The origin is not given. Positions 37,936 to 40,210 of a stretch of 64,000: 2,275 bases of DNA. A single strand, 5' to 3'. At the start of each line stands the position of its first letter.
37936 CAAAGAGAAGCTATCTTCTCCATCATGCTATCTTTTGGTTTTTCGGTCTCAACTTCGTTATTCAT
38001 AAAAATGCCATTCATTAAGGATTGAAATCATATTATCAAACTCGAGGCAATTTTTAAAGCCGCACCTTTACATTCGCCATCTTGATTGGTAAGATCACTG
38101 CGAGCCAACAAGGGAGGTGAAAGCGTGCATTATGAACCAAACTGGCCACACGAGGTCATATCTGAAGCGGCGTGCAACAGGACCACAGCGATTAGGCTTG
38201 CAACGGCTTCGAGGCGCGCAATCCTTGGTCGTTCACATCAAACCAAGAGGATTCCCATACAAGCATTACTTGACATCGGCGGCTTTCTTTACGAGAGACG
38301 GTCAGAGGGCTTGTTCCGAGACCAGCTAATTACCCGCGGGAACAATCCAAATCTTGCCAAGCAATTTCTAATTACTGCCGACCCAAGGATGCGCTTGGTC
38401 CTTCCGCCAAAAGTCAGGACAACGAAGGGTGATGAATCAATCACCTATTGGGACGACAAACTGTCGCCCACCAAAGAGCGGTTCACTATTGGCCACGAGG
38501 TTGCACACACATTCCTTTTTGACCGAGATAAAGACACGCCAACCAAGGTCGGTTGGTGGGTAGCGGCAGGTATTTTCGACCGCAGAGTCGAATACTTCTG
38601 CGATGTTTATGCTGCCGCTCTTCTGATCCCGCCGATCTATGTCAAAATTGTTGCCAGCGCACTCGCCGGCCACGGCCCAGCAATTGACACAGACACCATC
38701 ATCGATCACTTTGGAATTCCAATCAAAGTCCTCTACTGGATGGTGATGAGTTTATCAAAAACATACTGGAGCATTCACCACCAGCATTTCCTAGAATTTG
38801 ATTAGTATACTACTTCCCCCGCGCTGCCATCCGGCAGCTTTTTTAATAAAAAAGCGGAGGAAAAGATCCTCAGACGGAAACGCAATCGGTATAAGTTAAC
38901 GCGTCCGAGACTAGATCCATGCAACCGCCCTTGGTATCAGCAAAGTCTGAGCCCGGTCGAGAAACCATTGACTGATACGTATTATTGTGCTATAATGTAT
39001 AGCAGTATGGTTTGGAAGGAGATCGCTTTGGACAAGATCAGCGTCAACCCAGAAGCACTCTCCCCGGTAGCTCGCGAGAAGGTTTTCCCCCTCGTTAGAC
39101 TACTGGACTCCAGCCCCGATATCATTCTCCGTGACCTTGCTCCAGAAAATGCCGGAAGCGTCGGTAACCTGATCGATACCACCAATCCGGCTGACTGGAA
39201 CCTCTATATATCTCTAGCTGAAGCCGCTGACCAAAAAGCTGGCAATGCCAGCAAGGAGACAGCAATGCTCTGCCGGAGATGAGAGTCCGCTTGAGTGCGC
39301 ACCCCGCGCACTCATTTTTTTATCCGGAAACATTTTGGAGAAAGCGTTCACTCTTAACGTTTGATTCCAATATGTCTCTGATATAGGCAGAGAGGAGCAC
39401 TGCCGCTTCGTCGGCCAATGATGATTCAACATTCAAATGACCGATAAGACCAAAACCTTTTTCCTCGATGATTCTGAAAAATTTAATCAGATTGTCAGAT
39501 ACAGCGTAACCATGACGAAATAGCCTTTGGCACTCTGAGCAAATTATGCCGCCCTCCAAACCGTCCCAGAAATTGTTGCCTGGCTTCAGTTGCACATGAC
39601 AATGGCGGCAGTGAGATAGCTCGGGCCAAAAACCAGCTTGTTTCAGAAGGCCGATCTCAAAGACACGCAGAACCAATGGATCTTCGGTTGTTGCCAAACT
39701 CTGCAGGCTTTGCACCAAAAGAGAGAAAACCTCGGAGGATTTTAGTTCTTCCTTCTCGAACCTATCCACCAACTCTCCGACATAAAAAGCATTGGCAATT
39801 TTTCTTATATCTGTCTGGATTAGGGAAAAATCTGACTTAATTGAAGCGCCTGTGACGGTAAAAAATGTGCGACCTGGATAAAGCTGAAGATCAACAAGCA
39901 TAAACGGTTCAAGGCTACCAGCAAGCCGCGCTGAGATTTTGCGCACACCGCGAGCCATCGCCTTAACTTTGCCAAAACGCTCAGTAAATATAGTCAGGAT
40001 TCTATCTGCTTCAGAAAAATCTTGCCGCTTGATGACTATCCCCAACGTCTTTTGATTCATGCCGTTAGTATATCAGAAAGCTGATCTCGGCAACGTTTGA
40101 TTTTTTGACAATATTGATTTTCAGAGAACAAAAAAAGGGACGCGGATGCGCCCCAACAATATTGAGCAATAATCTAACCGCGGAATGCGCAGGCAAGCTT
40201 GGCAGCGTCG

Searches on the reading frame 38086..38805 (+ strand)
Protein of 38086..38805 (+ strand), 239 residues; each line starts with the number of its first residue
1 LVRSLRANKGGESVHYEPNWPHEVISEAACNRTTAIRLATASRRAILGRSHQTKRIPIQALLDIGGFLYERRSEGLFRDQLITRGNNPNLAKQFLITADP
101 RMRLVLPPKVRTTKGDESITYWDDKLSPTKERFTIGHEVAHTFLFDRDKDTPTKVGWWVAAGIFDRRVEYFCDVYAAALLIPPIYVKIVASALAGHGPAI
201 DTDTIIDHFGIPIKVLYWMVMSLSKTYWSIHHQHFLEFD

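Call 75: search_protein_families(library=pfam, proteins=[window:38086-38805:+], max_evalue=0.01)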
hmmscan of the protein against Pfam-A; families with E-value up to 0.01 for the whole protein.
window:38086-38805:+ (239 aa): 1 family
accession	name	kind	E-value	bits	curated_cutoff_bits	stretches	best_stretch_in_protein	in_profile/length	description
PF06114.19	Peptidase_M78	-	0.00011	22.5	22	1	124-185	35-91/123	IrrE N-terminal-like domain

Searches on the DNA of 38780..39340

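Call 79: search_rna_families(source=window, start=38780, end=39340, threshold=evalue, max_evalue=1)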
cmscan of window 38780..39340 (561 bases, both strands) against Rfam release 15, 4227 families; matches with E-value up to 1: 1.
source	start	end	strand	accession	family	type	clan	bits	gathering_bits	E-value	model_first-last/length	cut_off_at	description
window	39188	39272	+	RF00223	IRES_Bip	Cis-reg; IRES;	-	11.3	40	0.31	1-263/263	no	bip internal ribosome entry site (IRES)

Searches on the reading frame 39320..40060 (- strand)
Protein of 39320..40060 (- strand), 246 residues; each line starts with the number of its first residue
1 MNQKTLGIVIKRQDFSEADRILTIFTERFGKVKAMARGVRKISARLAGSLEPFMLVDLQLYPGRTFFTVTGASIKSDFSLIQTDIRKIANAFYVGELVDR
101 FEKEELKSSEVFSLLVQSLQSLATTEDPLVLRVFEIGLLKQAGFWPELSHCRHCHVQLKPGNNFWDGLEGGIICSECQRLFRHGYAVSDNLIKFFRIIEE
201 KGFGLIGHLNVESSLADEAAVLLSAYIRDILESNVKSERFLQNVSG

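Call 16: search_protein_families(library=pfam, proteins=[window:39320-40060:-], max_evalue=0.001)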
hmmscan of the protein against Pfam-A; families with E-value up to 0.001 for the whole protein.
window:39320-40060:- (246 aa): 2 families
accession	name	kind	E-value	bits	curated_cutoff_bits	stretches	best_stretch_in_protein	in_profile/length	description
PF02565.21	RecO_C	-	1.1e-25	90.7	22.1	1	83-238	2-156/157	Recombination protein O C terminal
PF11967.14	RecO_N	-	1.2e-21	77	27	1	1-75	1-77/80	Recombination protein O N terminal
